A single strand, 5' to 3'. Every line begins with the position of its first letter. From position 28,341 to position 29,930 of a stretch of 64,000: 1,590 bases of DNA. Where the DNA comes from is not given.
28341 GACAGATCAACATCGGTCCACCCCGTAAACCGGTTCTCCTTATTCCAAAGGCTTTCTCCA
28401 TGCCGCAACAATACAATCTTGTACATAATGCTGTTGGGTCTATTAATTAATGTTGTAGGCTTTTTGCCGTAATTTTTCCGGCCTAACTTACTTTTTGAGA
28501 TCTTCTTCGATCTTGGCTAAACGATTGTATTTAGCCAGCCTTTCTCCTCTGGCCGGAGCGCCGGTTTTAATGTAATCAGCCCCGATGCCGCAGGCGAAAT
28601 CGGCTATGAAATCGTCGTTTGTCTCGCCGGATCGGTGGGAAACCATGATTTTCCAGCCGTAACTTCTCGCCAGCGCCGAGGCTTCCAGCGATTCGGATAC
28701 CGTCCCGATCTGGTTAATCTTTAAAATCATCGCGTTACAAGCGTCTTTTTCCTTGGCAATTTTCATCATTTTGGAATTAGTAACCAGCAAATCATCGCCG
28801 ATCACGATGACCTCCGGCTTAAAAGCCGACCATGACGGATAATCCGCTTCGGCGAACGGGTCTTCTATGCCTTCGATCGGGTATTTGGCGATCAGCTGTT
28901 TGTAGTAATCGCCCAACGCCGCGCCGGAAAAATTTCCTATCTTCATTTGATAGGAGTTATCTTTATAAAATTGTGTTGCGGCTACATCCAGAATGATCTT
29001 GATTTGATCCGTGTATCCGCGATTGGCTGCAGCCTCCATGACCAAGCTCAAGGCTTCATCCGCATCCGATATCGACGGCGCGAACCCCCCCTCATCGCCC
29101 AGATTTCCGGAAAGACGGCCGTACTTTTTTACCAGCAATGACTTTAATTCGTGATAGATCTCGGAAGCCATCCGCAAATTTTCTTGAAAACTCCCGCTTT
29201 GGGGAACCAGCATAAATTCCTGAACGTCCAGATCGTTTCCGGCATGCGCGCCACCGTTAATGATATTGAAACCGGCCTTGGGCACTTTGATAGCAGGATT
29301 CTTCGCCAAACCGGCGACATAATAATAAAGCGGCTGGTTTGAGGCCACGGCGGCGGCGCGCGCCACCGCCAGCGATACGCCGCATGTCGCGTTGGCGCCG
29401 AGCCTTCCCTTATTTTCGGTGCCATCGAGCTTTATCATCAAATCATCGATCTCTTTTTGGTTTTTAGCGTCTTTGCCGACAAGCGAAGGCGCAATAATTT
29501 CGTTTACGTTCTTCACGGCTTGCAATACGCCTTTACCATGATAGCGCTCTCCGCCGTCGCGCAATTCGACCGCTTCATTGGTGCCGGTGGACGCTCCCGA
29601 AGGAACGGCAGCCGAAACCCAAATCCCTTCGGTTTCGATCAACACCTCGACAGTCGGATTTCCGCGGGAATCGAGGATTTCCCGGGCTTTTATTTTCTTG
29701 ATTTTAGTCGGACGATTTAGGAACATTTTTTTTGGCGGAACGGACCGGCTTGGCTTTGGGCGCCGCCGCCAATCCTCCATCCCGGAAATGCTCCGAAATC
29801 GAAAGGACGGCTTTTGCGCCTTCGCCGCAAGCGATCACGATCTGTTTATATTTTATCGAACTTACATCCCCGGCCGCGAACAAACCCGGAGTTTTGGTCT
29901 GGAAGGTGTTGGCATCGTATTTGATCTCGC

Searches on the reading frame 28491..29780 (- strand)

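Call 17: search_protein_families(library=pfam, proteins=[window:28491-29780:-], max_evalue=0.001)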
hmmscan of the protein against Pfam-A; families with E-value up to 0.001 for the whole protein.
window:28491-29780:- (430 aa): 2 families
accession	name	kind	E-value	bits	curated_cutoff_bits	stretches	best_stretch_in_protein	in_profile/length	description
PF00113.28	Enolase_C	-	3.1e-98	329.2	21.5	1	166-428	4-281/296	Enolase, C-terminal TIM barrel domain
PF03952.21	Enolase_N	-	3.7e-56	189.3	35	1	27-155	1-131/131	Enolase, N-terminal domain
